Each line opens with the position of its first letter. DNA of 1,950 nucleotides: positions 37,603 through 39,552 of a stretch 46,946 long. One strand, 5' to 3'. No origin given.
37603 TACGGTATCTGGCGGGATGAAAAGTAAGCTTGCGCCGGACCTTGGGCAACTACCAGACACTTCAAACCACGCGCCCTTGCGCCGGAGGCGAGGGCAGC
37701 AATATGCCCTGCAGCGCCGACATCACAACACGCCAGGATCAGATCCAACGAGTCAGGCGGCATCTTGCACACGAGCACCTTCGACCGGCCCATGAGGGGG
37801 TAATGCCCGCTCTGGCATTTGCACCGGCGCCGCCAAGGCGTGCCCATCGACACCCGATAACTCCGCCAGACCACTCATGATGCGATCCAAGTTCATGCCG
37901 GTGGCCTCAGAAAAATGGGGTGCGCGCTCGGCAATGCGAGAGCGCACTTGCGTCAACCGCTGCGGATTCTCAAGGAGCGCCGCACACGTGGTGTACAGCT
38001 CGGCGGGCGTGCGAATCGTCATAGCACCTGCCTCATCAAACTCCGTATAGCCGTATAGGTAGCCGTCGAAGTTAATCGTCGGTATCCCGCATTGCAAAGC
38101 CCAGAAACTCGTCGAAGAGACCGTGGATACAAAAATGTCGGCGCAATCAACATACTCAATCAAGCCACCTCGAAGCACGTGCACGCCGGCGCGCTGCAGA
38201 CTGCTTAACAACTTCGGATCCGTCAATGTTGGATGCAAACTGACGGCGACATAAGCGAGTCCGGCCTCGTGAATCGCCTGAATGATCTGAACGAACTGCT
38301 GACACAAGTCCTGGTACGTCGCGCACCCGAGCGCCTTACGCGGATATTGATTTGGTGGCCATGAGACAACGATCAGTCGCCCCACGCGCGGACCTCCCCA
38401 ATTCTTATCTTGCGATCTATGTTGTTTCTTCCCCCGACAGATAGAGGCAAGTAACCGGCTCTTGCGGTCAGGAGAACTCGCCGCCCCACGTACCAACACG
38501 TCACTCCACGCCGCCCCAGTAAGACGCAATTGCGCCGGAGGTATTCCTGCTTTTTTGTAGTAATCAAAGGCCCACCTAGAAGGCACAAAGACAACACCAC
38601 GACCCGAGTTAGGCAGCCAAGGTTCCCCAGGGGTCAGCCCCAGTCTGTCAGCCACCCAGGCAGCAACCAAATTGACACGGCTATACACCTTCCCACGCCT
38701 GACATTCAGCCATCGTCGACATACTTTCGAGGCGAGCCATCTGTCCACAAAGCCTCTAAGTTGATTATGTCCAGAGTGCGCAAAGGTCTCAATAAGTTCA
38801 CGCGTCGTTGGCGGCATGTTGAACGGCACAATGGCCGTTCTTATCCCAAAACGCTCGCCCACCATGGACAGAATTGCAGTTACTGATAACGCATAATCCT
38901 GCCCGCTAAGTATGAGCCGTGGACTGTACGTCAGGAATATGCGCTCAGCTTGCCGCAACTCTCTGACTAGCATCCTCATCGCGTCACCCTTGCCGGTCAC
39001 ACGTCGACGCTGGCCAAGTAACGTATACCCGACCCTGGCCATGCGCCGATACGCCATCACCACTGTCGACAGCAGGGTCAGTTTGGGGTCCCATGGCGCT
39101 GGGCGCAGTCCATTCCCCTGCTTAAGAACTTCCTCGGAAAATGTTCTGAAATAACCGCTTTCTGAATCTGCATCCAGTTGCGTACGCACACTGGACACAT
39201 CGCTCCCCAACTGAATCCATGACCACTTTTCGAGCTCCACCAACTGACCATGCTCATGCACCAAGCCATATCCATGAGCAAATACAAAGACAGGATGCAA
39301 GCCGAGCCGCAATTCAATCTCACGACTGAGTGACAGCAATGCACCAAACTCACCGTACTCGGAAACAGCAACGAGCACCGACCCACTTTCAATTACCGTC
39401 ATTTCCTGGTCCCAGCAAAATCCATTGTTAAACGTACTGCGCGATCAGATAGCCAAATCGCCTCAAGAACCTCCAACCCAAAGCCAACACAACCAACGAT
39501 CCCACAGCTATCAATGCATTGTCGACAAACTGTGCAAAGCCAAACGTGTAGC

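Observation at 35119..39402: Three tandem, translationally coupled, uncharacterisable GT-B-like proteins with HP motifs next to Wzm/Wzt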

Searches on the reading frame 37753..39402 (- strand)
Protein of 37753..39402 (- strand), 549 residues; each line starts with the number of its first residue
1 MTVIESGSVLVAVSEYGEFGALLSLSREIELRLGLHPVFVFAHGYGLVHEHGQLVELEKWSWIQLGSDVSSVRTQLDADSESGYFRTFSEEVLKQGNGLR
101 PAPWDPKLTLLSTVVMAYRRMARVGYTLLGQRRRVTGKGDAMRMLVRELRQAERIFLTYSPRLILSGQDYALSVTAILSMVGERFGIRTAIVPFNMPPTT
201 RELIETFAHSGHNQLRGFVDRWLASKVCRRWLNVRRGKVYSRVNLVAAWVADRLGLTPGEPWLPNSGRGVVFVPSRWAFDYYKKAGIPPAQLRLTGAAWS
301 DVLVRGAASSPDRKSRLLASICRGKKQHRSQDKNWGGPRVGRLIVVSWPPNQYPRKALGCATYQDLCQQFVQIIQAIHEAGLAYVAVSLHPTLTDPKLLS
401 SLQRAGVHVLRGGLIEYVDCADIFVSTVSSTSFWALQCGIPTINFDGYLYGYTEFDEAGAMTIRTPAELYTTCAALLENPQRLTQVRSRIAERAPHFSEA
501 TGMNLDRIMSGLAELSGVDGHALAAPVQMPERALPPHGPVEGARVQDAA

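Call 3: search_protein_families(library=pfam, proteins=[window:37753-39402:-], max_evalue=1)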
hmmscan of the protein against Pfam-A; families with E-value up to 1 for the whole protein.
window:37753-39402:- (549 aa): 1 family
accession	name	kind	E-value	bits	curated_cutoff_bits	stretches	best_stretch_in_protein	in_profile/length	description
PF04267.17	SoxD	-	0.028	15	27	1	202-243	35-76/82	Sarcosine oxidase, delta subunit family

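Call 4: search_protein_families(library=ncbifam, proteins=[window:37753-39402:-], max_evalue=1)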
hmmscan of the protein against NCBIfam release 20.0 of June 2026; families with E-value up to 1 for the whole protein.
window:37753-39402:- (549 aa): 1 family
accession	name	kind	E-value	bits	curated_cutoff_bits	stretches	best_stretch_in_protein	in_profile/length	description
TIGR01374.1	soxD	subfamily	0.14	12.4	116.5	1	212-246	44-78/83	sarcosine oxidase subunit delta family protein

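Call 13: search_solved_structures(query=window:37753-39402:-, max_evalue=10)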
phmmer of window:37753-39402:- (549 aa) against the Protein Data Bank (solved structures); distinct sequences matched with E-value up to 10: 0.

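Call 16: find_homologous_proteins(query=window:37753-39402:-)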
Query window:37753-39402:- (549 aa): 45 proteins with E <= 0.001 among 8000 candidates.
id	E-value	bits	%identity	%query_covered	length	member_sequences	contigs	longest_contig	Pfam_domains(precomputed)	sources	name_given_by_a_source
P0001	0.0e+0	1257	100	100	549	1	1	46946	-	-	-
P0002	8.5e-198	676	58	95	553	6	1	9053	-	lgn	-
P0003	4.0e-187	641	58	94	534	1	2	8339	-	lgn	-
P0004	2.1e-183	629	57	95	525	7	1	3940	-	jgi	-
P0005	6.7e-182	624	57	95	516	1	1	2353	-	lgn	-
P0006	2.3e-181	622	55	94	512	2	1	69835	-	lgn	-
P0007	2.2e-180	619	56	94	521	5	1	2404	-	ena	-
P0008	2.0e-179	616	56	94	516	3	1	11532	-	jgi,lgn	-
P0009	5.6e-177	608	55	94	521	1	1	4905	-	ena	-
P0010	2.6e-176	605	55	94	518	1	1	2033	-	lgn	-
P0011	2.2e-174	599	54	96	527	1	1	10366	-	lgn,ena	-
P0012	3.1e-174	599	54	95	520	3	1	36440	-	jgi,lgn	jgi:hypothetical protein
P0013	5.0e-173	595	54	94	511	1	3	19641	-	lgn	-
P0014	3.1e-172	592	55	94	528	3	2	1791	-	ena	-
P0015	1.2e-171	590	57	90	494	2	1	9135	-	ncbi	-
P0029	8.5e-136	472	47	94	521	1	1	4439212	-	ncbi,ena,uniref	ncbi:hypothetical protein [Hoeflea sp.]|uniref:hypothetical protein n=1 Tax=Hoeflea sp. TaxID=194028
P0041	2.2e-91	325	34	97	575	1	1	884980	-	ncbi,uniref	ncbi:hypothetical protein [Mesorhizobium sp. KR1-2]|uniref:hypothetical protein n=1 Tax=Mesorhizobiu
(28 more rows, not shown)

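Call 28: search_solved_structures(query=A1, max_evalue=10, show_alignments=2)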
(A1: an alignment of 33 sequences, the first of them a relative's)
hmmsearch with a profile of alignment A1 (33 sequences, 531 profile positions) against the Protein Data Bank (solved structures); distinct sequences matched with E-value up to 10: 9.
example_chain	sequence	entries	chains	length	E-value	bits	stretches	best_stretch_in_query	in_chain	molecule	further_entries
8sxw_A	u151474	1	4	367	0.14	13.9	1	273-351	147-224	UDP-2,3-diacetamido-2,3-dideoxy-glucuronic acid-2-epimerase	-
8sxv_A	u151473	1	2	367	0.14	13.9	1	273-351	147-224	UDP-2,3-diacetamido-2,3-dideoxy-glucuronic acid-2-epimerase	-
8sy9_A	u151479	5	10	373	0.15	13.9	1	273-351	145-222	UDP-2,3-diacetamido-2,3-dideoxy-glucuronic acid-2-epimerase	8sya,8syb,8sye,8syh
8sxy_A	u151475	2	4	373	0.15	13.9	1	273-351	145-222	UDP-2,3-diacetamido-2,3-dideoxy-glucuronic acid-2-epimerase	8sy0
8syd_A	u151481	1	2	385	0.15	13.8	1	273-351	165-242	UDP-2,3-diacetamido-2,3-dideoxy-glucuronic acid-2-epimerase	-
5nfd_A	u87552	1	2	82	0.57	11.9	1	470-520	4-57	Kinesin-like protein KIF21A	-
5a2q_w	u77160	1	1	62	0.77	11.5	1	294-339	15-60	RIBOSOMAL PROTEIN EL24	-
8vvp_V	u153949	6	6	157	2.2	10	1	292-343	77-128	uL24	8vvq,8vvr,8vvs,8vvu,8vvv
7suk_NB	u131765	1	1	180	6.4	8.5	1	66-159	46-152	Something about silencing protein 10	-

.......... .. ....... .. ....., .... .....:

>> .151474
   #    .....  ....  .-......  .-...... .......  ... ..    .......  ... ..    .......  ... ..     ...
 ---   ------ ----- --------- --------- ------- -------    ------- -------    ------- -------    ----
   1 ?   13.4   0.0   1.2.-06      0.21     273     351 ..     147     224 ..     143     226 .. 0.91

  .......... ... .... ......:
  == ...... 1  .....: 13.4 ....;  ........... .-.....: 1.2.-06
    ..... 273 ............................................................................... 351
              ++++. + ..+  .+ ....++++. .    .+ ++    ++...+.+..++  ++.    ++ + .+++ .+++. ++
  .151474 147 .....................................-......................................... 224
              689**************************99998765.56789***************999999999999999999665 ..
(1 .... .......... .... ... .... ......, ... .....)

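Call 35: find_encoding_contigs(protein=P0029, flank=10000, max_places=2)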
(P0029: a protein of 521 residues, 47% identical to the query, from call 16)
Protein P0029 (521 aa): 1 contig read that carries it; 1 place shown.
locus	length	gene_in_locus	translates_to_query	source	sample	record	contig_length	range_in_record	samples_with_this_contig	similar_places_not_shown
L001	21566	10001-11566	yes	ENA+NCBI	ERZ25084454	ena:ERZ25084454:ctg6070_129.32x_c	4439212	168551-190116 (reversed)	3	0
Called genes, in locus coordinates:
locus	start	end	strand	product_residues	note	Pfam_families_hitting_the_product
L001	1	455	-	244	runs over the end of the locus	PF13489:Methyltransf_23, PF08241:Methyltransf_11 (weak), PF08242:Methyltransf_12, PF13649:Methyltransf_25, PF13847:Methyltransf_31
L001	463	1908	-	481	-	-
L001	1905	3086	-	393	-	-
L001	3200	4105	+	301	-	PF13641:Glyco_tranf_2_3 (weak), PF00535:Glycos_transf_2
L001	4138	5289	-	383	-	PF13477:Glyco_trans_4_2, PF13439:Glyco_transf_4, PF13579:Glyco_trans_4_4, PF00534:Glycos_transf_1, PF13692:Glyco_trans_1_4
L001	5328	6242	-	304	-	PF00535:Glycos_transf_2, PF10111:Glyco_tranf_2_2, PF13641:Glyco_tranf_2_3 (weak)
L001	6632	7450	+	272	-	PF01973:MptE-like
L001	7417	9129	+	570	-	PF00005:ABC_tran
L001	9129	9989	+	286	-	PF01061:ABC2_membrane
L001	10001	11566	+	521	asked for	-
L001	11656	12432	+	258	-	PF01261:AP_endonuc_2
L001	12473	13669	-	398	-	PF07690:MFS_1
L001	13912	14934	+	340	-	PF00487:FA_desaturase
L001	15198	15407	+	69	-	PF00313:CSD, PF08206:OB_RNB (weak)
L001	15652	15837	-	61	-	PF01783:Ribosomal_L32p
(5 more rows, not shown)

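Call 78: find_encoding_contigs(protein=P0041, flank=10000, max_places=1)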
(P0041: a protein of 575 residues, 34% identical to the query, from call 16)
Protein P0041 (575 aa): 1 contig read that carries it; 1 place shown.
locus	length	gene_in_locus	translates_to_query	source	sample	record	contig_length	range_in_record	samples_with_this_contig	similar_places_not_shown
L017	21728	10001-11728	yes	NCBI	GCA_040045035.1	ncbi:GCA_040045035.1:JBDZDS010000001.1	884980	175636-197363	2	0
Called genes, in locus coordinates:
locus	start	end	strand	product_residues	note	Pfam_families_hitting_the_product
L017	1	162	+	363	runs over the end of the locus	PF06559:DCD_N, PF22769:DCD, PF22569:DCD_C, PF22769:DCD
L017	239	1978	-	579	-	PF13727:CoA_binding_3 (weak), PF01073:3Beta_HSD, PF01370:Epimerase, PF02719:Polysacc_synt_2, PF04321:RmlD_sub_bind, PF16363:GDP_Man_Dehyd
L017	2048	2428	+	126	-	-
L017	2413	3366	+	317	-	PF01073:3Beta_HSD, PF01370:Epimerase, PF02719:Polysacc_synt_2 (faint), PF04321:RmlD_sub_bind, PF13460:NAD_binding_10, PF16363:GDP_Man_Dehyd, PF07993:NAD_binding_4 (weak)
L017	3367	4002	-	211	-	PF02397:Bac_transf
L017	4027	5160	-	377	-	PF13477:Glyco_trans_4_2, PF13439:Glyco_transf_4 (faint), PF00534:Glycos_transf_1, PF13692:Glyco_trans_1_4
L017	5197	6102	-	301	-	PF00535:Glycos_transf_2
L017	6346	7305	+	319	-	PF01973:MptE-like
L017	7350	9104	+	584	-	PF00005:ABC_tran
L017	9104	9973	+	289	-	PF01061:ABC2_membrane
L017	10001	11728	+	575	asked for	-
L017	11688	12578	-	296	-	PF00535:Glycos_transf_2, PF10111:Glyco_tranf_2_2, PF13641:Glyco_tranf_2_3 (weak)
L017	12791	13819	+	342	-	PF03102:NeuB, PF08666:SAF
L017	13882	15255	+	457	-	-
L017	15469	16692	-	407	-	PF01370:Epimerase, PF02719:Polysacc_synt_2, PF16363:GDP_Man_Dehyd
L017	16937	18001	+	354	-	PF00571:CBS (weak), PF00483:NTP_transferase, PF12804:NTP_transf_3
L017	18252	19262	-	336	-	PF10983:DUF2793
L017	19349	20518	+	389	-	PF02350:Epimerase_2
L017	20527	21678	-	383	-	PF01041:DegT_DnrJ_EryC1, PF00155:Aminotran_1_2 (weak)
